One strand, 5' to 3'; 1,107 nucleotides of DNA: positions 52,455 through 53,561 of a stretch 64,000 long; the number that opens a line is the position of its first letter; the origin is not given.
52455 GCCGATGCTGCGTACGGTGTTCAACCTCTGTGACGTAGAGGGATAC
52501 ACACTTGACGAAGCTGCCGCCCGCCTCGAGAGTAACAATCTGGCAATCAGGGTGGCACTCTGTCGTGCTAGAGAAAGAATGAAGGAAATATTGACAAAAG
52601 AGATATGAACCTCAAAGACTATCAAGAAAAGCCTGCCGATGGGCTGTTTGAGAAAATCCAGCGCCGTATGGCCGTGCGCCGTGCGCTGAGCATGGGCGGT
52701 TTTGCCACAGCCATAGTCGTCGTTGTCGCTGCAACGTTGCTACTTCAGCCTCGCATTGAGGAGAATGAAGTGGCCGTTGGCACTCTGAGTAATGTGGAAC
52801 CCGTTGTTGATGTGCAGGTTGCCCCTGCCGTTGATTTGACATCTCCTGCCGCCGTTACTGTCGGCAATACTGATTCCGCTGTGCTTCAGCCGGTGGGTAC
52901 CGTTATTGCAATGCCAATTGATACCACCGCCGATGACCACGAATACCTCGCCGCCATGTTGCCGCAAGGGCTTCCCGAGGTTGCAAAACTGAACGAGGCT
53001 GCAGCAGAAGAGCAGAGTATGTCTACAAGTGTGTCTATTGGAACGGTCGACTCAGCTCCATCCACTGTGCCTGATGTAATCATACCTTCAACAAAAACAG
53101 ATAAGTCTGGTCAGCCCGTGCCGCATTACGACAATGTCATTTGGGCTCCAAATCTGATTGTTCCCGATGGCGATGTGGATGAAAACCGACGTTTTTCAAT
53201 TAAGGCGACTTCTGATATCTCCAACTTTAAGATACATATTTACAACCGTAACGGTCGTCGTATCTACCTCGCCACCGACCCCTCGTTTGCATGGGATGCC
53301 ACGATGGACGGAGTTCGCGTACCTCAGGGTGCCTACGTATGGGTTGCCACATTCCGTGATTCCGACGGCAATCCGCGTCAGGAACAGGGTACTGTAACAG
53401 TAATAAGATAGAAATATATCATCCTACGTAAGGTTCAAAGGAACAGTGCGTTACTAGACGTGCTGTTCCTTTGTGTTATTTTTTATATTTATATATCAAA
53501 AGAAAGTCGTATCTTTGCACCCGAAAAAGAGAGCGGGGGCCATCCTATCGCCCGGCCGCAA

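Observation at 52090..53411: ECF sigma factor coupled to an anti-sigma-like membrane protein that ends in a T9SS type-B sorting domain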

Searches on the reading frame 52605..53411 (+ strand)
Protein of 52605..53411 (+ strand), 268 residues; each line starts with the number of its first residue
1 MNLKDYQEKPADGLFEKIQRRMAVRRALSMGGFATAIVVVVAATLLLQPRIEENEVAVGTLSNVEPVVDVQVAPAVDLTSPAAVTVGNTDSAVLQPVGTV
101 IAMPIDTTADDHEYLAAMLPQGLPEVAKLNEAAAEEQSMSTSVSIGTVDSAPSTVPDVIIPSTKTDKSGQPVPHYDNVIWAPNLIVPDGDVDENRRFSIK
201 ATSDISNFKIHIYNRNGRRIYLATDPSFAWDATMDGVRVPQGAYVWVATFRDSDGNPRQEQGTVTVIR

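Call 3: search_protein_families(library=pfam, proteins=[window:52605-53411:+], max_evalue=1)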
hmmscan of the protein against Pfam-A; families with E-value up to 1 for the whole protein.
window:52605-53411:+ (268 aa): 3 families
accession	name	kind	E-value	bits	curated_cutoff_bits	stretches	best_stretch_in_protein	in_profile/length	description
PF13585.12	CHU_C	-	2.3e-11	44.1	27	1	181-265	3-85/86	CHU_C Type IX secretion signal domain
PF13860.13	FlgD_ig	-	0.00038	20.8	27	1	194-248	9-73/79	FlgD Ig-like domain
PF19077.6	Big_13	-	0.022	15.7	27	1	196-266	30-100/102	Bacterial Ig-like domain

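Call 4: search_protein_families(library=ncbifam, proteins=[window:52605-53411:+], max_evalue=1)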
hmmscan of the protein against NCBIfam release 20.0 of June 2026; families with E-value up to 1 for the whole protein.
window:52605-53411:+ (268 aa): 3 families
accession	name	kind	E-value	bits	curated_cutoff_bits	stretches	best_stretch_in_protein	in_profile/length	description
TIGR04131.1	Bac_Flav_CTERM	domain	3.2e-08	33.6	35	1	182-268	4-85/85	T9SS type B sorting domain-containing protein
NF005176.1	PRK06655.1-1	equivalog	0.071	13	230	1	192-251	83-150/197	flagellar hook assembly protein FlgD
NF033776.1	stress_YhcN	equivalog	0.23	11.8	125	0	130-169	27-64/87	peroxide/acid stress response protein YhcN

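Call 5: find_homologous_proteins(query=window:52605-53408:+, max_evalue=0.001)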
Query window:52605-53408:+ (268 aa): 124 proteins with E <= 0.001 among 1867 candidates; the best 120 are listed.
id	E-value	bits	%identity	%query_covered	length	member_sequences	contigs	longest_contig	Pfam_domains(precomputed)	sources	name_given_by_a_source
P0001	2.4e-170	583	100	100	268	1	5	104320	PF13585.13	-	-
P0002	7.0e-82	293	55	100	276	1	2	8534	PF13585.13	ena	-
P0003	2.6e-80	288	55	100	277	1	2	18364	PF13585.13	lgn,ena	-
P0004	2.7e-80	288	55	100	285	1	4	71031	PF13585.13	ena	-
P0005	5.8e-80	286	55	100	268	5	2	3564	PF13585.13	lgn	-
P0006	8.8e-80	286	53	100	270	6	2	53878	PF13585.13,PF13860.13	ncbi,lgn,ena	-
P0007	3.0e-79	284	51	100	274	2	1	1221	PF13585.13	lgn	-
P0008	5.4e-77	277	50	100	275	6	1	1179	PF13585.13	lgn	-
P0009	2.6e-75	271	51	100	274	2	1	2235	PF13585.13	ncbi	-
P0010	2.0e-74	268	52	100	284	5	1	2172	PF13585.13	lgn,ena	-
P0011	1.7e-72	262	51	100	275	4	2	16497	PF13585.13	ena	-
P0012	6.8e-72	260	52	100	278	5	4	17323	PF13585.13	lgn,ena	-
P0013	1.6e-70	255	49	100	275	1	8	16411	PF13585.13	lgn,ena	-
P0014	5.7e-70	254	48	100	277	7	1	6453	PF13585.13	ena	-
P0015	4.3e-69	251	53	97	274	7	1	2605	PF13585.13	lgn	-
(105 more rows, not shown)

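Call 9: find_related_loci(query=A1, collection=genome_contigs, flank=6000)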
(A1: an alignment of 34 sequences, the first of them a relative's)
Query A1 (268 aa) in genome_contigs; peptide patterns used: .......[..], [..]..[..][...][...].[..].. (x = any residue, [..] = any of these).
73 stretches matched a pattern; 43 encode a relative of the query (tblastn E <= 1e-3); 43 distinct loci.
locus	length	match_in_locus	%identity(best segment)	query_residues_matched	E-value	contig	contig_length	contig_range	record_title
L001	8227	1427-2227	52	1-265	8e-85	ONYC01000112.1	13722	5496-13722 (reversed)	uncultured Bacteroidales bacterium isolate RUG737 genome assembly, contig: k87_32890915, whole genome shotgun sequence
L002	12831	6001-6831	41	1-268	6e-54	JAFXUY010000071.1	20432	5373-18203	MAG: Bacteroidales bacterium isolate RGIG6769 Sheep_Rumen-3__c810393, whole genome shotgun sequence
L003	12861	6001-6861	38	1-268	3e-53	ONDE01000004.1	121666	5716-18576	uncultured Bacteroidales bacterium isolate RUG197 genome assembly, contig: scaffold_18, whole genome shotgun sequence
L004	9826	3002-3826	40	1-267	4e-51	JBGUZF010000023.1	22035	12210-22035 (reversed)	MAG: Bacteroidales bacterium isolate ruminal_MAG_460 ruminal_MAG_460_contig_0023, whole genome shotgun sequence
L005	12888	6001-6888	37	1-268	2e-49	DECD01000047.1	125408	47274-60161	MAG TPA_asm: Bacteroidales bacterium UBA2939 UBA2939_contig_586, whole genome shotgun sequence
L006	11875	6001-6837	39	2-268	7e-49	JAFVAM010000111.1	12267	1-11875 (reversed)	MAG: Bacteroidales bacterium isolate RGIG4993 Roe_deer_Rumen-5__c515287, whole genome shotgun sequence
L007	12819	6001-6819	36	1-268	1e-48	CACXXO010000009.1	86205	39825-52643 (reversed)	MAG: uncultured Bacteroidetes bacterium isolate RUG11699 genome assembly, contig: RUG11699_asm_9, whole genome shotgun s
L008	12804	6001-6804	36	1-268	2e-47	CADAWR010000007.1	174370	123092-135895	MAG: uncultured Bacteroidetes bacterium isolate RUG13693 genome assembly, contig: RUG13693_asm_7, whole genome shotgun s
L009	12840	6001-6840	39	1-268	3e-47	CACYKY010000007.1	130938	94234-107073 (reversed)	MAG: uncultured Bacteroidetes bacterium isolate RUG12038 genome assembly, contig: RUG12038_asm_7, whole genome shotgun s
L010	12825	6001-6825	35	1-268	3e-47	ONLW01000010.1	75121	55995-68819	uncultured Bacteroidales bacterium isolate RUG429 genome assembly, contig: scaffold_257, whole genome shotgun sequence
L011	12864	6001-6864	35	1-268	1e-46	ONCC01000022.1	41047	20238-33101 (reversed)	uncultured Bacteroidales bacterium isolate RUG156 genome assembly, contig: scaffold_221, whole genome shotgun sequence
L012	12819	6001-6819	40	1-268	2e-45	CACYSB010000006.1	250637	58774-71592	MAG: uncultured Bacteroidetes bacterium isolate RUG12227 genome assembly, contig: RUG12227_asm_6, whole genome shotgun s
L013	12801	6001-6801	40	1-268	2e-45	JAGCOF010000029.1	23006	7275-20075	MAG: Bacteroidales bacterium isolate RGIG9971 Yak_Reticulum-2__c353771, whole genome shotgun sequence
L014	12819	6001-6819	38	1-268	9e-45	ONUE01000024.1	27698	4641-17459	uncultured Bacteroidales bacterium isolate RUG649 genome assembly, contig: scaffold_2398, whole genome shotgun sequence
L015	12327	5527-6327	36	1-268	1e-44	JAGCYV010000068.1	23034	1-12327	MAG: Bacteroidales bacterium isolate RGIG10247 Yak_Rumen-5__c2043964, whole genome shotgun sequence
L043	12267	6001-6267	35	181-268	8e-10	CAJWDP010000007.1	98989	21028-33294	MAG TPA_asm: uncultured Flavobacteriales bacterium isolate ERR599029_bin.105_MetaBAT_v2.12.1_MAG genome assembly, contig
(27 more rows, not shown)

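Call 18: search_protein_families(library=pfam, proteins=[L043:4969-6270:+], max_evalue=0.01)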
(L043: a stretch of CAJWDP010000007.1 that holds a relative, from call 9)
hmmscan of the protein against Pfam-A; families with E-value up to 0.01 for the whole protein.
L043:4969-6270:+ (433 aa): 4 families
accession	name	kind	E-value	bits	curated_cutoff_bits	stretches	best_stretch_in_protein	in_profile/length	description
PF18911.6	PKD_4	-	3.5e-21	75.5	27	2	176-249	3-79/85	PKD domain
PF00801.26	PKD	-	4.1e-15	56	23.5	2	180-242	3-69/80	PKD domain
PF13585.12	CHU_C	-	1.2e-13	51.4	27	1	345-430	3-85/86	CHU_C Type IX secretion signal domain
PF08329.16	ChitinaseA_N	-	0.0024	18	21.2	0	293-341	63-112/133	Chitinase A, N-terminal domain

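Call 28: predict_structure(alignment_id=A1)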
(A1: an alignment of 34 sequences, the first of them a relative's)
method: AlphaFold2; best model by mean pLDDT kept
length: 268 residues; sequences in the alignment: 34
mean_pLDDT: 67.2   pTM: 0.40
mean pLDDT of the five models: 67.2, 67.2, 66.7, 66.0, 62.7
residues with pLDDT >= 90: 68; 70-90: 62; 50-70: 47; < 50: 91
segments of 3 or more residues with pLDDT < 50: 53-65, 67-112, 137-166
pLDDT, mean of each block of 10 residues (from residue 1): 67 83 83 75 74 46 44 43 41 41 44 54 54 51 41 41 49 62 86 81 93 96 94 93 96 94 93
secondary structure, 60 per line:
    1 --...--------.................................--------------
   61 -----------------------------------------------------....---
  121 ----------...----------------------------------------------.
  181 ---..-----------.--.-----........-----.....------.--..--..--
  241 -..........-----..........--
elements in order: H14-46 H114-117 E206-213 E219-223 E242-251 E257-266

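Call 32: fold_search(model_id=the predicted structure, library=pdb)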
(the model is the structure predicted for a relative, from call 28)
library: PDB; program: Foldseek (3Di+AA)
matches with E <= 10: 1576; with E <= 0.001: 7
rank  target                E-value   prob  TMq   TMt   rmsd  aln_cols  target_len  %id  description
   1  5xyr                  1.7e-05  1.00  0.28  0.06   2.9       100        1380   21  Crystal structure of a serine protease from Streptococcus species (released 2018-08-08)
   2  7edd                  3.4e-05  1.00  0.28  0.06   2.8       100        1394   22  Crystal structure of a serine protease from Streptococcus pyogenes (released 2021-05-12)
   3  5xya                  1.6e-04  1.00  0.28  0.06   2.9       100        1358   22  Crystal structure of a serine protease from Streptococcus species (released 2018-08-08)
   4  5m11                  1.6e-04  1.00  0.25  0.10   3.5        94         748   21  Structural and functional probing of PorZ, an essential bacterial surface component of the type-IX secretion system of h (released 2016-11-09)
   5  5icu                  1.7e-04  1.00  0.25  0.60   3.5        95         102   15  The crystal structure of CopC from Methylosinus trichosporium OB3b (released 2016-04-06)
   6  1xf1_A                1.8e-04  1.00  0.25  0.08   4.9       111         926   18  Structure of C5a peptidase- a key virulence factor from Streptococcus (released 2005-11-22)
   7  8bty_A                8.1e-04  1.00  0.25  0.08   4.6       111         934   17  Structure of the active form of ScpB, the C5a-peptidase from Streptococcus agalactiae. (released 2023-11-15)
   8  6za2_A                1.1e-03  1.00  0.20  0.06   4.9        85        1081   21  Crystal structure of dimeric latent PorU from Porphyromonas gingivalis (released 2021-09-29)
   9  7yzx_A                1.2e-03  1.00  0.25  0.08   4.6       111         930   17  ScpA from Streptococcus pyogenes, D783A mutant. (released 2022-08-31)
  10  4jgu_A                1.2e-03  1.00  0.22  0.54   4.5        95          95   13  Crystal structure of Clostridium histolyticum ColH collagenase polycystic kidney-disease-like domain 2b at 1.4 Angstro (released 2014-03-05)
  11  5xxz_A                1.4e-03  1.00  0.27  0.06   3.2       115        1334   14  Crystal structure of a serine protease from Streptococcus species (released 2018-08-08)
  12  3eif                  1.6e-03  1.00  0.25  0.08   4.6       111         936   17  1.9 angstrom crystal structure of the active form of the C5a peptidase from Streptococcus pyogenes (ScpA) (released 2009-02-24)
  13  4tn9_A                1.8e-03  1.00  0.23  0.59   4.5        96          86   12  Crystal structure of Clostridium histolyticum ColG collagenase polycystic kidney disease-like domain at 1.4 Angstrom r (released 2015-03-11)
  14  2y72_A                1.8e-03  1.00  0.21  0.55   5.1        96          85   14  Crystal structure of the PKD Domain of Collagenase G from Clostridium Histolyticum at 1.18 Angstrom Resolution. (released 2011-09-28)
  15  7bj3                  2.2e-03  1.00  0.25  0.08   4.5       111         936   17  ScpA from Streptococcus pyogenes, S512A active site mutant (released 2021-05-12)
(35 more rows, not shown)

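Call 47: search_protein_representatives(alignment_id=A1)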
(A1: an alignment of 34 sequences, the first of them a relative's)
Query: 34 sequences, 284 profile positions. Proteins with E-value up to 0.001 (for the whole library): 53726; up to 1e-10: 7021; up to 1e-30: 255. The best 150 are listed.
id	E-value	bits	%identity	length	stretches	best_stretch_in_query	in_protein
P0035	8.9e-95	334.5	-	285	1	1-284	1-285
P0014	1.0e-93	331.0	-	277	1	1-284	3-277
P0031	7.3e-92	324.9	-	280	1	1-284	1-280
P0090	4.8e-91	322.2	-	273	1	1-284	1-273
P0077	9.5e-90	318.0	-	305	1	1-284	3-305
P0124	4.2e-89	315.8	-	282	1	1-284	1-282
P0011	4.6e-89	315.7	-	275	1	1-284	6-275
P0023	6.0e-89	315.3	-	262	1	1-284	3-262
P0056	1.2e-87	311.0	-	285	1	1-284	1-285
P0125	1.4e-87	310.9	-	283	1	1-284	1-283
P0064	3.4e-86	306.3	-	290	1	1-284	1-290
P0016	6.2e-86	305.5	-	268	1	9-284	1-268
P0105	1.5e-85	304.2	-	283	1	1-284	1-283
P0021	2.0e-85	303.8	-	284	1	2-284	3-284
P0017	2.9e-85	303.3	-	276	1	1-284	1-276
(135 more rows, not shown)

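Call 54: find_homologous_proteins(query=L043:4969-6267:+, max_evalue=0.001)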
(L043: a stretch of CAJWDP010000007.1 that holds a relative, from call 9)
Query L043:4969-6267:+ (433 aa): 50 proteins with E <= 0.001 among 2497 candidates.
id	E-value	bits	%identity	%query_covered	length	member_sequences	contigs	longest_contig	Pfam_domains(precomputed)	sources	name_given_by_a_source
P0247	5.0e-288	973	99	100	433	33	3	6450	PF00801.27,PF13585.13,PF18911.7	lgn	-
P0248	2.5e-161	555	57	100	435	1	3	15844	PF16820.12,PF00801.27,PF13585.13,PF18911.7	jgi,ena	-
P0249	2.6e-158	545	58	100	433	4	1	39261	PF16820.12,PF00801.27,PF13585.13,PF18911.7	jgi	jgi:gliding motility-associated-like protein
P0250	4.3e-157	541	56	100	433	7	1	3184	PF00801.27,PF13585.13,PF18911.7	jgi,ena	-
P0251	1.6e-134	467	51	100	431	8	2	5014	PF00801.27,PF13585.13,PF18911.7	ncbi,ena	-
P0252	1.8e-134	467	51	100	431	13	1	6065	PF16820.12,PF00801.27,PF13585.13,PF18911.7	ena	-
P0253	3.7e-133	462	51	100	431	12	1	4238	PF16820.12,PF00801.27,PF13585.13,PF18911.7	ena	-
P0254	3.3e-128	446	49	100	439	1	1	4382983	PF16820.12,PF00801.27,PF13585.13,PF18911.7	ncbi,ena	-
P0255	2.0e-126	440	50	100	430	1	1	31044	PF16820.12,PF00801.27,PF13585.13,PF18911.7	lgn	-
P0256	4.1e-122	426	49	100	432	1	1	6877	PF16820.12,PF00801.27,PF13585.13,PF18911.7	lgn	-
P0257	4.9e-121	423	47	100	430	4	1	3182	PF00801.27,PF13585.13,PF18911.7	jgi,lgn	jgi:gliding motility-associated-like protein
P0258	8.4e-118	412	46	100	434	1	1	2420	PF16820.12,PF00801.27,PF13585.13,PF08329.17,PF18911.7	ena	-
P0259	1.4e-117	411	46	100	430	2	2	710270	PF16820.12,PF00801.27,PF13585.13,PF18911.7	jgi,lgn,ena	-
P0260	5.3e-97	343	57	60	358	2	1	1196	PF16820.12,PF00801.27,PF13585.13,PF18911.7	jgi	jgi:gliding motility-associated-like protein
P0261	6.1e-89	317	36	100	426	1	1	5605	PF16820.12,PF00801.27,PF13585.13,PF18911.7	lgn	-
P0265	2.2e-63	233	34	100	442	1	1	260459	PF00801.27,PF13585.13,PF18911.7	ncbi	-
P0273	1.7e-42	164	28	99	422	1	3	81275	PF00801.27,PF13585.13,PF18911.7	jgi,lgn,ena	-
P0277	6.7e-28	116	30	58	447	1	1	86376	PF13585.13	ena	-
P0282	9.8e-17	79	37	27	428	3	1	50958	-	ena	-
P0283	3.2e-15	74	25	98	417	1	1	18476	-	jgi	jgi:hypothetical protein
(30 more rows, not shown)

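Call 56: find_encoding_contigs(protein=P0254, flank=8000, max_places=2)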
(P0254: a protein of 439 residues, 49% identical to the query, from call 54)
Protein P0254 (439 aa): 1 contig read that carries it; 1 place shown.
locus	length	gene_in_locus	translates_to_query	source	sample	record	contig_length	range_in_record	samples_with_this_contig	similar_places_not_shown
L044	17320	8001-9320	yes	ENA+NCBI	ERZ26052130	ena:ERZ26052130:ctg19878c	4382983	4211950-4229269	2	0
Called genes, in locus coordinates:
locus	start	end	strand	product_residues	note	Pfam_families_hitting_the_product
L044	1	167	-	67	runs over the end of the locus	-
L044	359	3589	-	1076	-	PF07549:Sec_GG (faint), PF21760:SecD_1st, PF22599:SecDF_P1_head, PF00873:ACR_tran (faint), PF02355:SecD_SecF_C, PF03176:MMPL (weak), PF02355:SecD_SecF_C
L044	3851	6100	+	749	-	PF01839:FG-GAP (faint), PF13517:FG-GAP_3 (weak), PF18962:Por_Secre_tail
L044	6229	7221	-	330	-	PF00056:Ldh_1_N, PF02866:Ldh_1_C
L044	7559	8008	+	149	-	PF04542:Sigma70_r2, PF07638:Sigma70_ECF (weak), PF08281:Sigma70_r4_2, PF04545:Sigma70_r4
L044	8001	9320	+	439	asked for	PF00801:PKD, PF16820:PKD_3 (faint), PF18911:PKD_4, PF00801:PKD, PF13585:CHU_C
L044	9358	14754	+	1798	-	PF00801:PKD (weak), PF18911:PKD_4, PF13573:SprB, PF18911:PKD_4, PF00801:PKD (weak), PF18911:PKD_4 (weak), PF13585:CHU_C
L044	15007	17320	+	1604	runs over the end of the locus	PF13573:SprB, PF18911:PKD_4, PF00801:PKD (weak), PF18911:PKD_4, PF13585:CHU_C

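Call 57: find_encoding_contigs(protein=P0265, flank=8000, max_places=1)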
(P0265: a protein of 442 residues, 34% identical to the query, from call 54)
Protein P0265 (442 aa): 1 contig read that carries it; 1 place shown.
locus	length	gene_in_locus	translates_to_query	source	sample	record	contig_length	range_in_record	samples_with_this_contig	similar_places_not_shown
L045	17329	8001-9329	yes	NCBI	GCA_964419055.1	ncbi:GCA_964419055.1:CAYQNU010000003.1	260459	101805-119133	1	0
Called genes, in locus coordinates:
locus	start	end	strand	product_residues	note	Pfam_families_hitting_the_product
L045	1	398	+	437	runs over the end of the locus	PF05221:AdoHcyase, PF02826:2-Hacid_dh_C, PF00670:AdoHcyase_NAD, PF07991:KARI_N (weak)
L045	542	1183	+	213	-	PF01135:PCMT, PF01596:Methyltransf_3, PF13578:Methyltransf_24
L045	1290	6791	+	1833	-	PF23657:DUF7151, PF01391:Collagen (faint)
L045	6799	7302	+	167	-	PF13585:CHU_C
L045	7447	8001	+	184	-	PF07638:Sigma70_ECF (weak), PF04542:Sigma70_r2, PF04545:Sigma70_r4 (weak), PF08281:Sigma70_r4_2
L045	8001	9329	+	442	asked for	PF00801:PKD, PF18911:PKD_4, PF00801:PKD, PF18911:PKD_4, PF13585:CHU_C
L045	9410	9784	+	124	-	-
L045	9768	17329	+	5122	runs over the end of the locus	PF06832:BiPBP_C (faint), PF13573:SprB, PF19081:Ig_7 (weak), PF18911:PKD_4 (weak), PF13573:SprB, PF00801:PKD (weak), PF18911:PKD_4, PF13585:CHU_C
